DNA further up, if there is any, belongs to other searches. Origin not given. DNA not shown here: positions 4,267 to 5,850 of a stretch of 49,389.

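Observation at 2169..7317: Compact three-gene exopolysaccharide system predicted to make a ManNAc-containing polymer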

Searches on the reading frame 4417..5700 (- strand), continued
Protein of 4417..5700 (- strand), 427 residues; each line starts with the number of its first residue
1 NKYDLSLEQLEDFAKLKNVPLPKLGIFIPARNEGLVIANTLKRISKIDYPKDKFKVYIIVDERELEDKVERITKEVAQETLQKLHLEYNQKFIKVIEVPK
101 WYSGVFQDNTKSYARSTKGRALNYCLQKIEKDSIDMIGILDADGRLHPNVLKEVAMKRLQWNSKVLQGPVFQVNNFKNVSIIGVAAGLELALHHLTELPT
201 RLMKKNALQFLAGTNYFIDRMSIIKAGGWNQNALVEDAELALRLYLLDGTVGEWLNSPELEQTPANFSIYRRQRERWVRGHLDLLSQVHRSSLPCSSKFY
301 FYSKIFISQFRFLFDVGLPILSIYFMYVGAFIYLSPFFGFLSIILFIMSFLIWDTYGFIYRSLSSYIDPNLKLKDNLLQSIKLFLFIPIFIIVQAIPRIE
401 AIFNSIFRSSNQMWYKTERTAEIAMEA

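Call 65: get_annotated_region(hit=H30, flank=7000)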
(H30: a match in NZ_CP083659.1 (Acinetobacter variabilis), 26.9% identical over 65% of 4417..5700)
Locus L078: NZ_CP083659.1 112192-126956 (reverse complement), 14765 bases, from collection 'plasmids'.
description: Acinetobacter variabilis strain FDAARGOS_1487 plasmid unnamed1
organism: Acinetobacter variabilis (NCBI taxid 70346)
taxonomy: Bacteria; Pseudomonadota; Gammaproteobacteria; Moraxellales; Moraxellaceae; Acinetobacter; Acinetobacter variabilis
host: -; source: -; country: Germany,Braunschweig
typing (MOB-suite, as given by PLSDB): mobilizable; replicon rep_cluster_1656; relaxase MOBP
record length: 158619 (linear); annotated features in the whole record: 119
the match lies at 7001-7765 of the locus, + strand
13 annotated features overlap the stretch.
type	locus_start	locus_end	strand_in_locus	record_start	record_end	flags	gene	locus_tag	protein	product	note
CDS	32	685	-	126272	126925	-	bioD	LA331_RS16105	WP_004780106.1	dethiobiotin synthase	GO:0009102 - biotin biosynthetic process [Evidence IEA]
CDS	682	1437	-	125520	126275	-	bioC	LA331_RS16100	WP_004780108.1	malonyl-ACP O-methyltransferase BioC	GO:0009102 - biotin biosynthetic process [Evidence IEA]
CDS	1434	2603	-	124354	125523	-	-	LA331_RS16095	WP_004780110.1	8-amino-7-oxononanoate synthase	GO:0009102 - biotin biosynthetic process [Evidence IEA]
CDS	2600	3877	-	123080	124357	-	bioA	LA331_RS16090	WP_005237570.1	adenosylmethionine--8-amino-7-oxononanoate transaminase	GO:0009102 - biotin biosynthetic process [Evidence IEA]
CDS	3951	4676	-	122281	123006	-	-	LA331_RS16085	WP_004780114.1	hypothetical protein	-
CDS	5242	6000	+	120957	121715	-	-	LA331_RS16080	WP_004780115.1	hypothetical protein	-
CDS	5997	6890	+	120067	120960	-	-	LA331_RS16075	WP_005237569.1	hypothetical protein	-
CDS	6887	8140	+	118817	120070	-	-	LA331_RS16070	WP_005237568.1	glycosyltransferase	-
CDS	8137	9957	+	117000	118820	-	-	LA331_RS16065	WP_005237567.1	hypothetical protein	-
CDS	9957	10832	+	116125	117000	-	-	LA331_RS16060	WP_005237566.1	hypothetical protein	-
CDS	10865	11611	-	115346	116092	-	-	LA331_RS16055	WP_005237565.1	IS5 family transposase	-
CDS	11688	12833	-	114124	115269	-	wecB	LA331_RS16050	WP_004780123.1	UDP-N-acetylglucosamine 2-epimerase (non-hydrolyzing)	GO:0009103 - lipopolysaccharide biosynthetic process [Evidence IEA]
CDS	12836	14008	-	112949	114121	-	-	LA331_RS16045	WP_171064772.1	hypothetical protein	-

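Call 79: get_annotated_region(hit=H28, flank=7000)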
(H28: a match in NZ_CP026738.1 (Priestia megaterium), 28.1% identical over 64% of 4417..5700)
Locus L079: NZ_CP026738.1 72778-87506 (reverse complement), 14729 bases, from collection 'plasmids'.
description: Priestia megaterium strain YC4-R4 plasmid unnamed2
organism: Priestia megaterium (NCBI taxid 1404)
taxonomy: Bacteria; Bacillota; Bacilli; Bacillales; Bacillaceae; Priestia; Priestia megaterium
host: -; source: Sporobolus anglicus,cell culture,Rhizosphere; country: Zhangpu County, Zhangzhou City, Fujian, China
typing (MOB-suite, as given by PLSDB): mobilizable; replicon rep_cluster_385; relaxase MOBP
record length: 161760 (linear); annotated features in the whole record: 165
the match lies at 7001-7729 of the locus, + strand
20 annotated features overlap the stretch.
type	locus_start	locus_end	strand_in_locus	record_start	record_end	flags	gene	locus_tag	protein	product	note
CDS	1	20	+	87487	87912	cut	-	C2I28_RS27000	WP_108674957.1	VOC family protein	-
CDS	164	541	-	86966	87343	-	-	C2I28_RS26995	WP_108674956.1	hypothetical protein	-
CDS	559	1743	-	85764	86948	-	-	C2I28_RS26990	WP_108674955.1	hypothetical protein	-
CDS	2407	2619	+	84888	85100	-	-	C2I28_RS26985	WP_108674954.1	alpha/beta-type small acid-soluble spore protein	-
CDS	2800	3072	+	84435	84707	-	-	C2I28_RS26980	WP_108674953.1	HU family DNA-binding protein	GO:0030261 - chromosome condensation [Evidence IEA]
CDS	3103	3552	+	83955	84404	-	-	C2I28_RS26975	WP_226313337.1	Rpn family recombination-promoting nuclease/putative transposase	-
CDS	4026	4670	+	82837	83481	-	-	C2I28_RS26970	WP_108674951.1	hypothetical protein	-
CDS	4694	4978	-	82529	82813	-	-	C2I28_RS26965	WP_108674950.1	AbrB/MazE/SpoVT family DNA-binding domain-containing protein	-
CDS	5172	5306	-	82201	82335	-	-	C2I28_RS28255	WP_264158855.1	hypothetical protein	-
CDS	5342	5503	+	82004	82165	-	-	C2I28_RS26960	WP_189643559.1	hypothetical protein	-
CDS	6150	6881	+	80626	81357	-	-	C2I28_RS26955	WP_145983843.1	hypothetical protein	-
CDS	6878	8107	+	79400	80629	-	-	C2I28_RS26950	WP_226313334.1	glycosyltransferase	-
CDS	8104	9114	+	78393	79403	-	-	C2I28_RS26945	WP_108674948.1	hypothetical protein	-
CDS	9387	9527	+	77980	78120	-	-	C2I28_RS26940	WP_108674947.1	anti-repressor SinI family protein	-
CDS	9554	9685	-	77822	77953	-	-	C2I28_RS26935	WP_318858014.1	anti-repressor SinI family protein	-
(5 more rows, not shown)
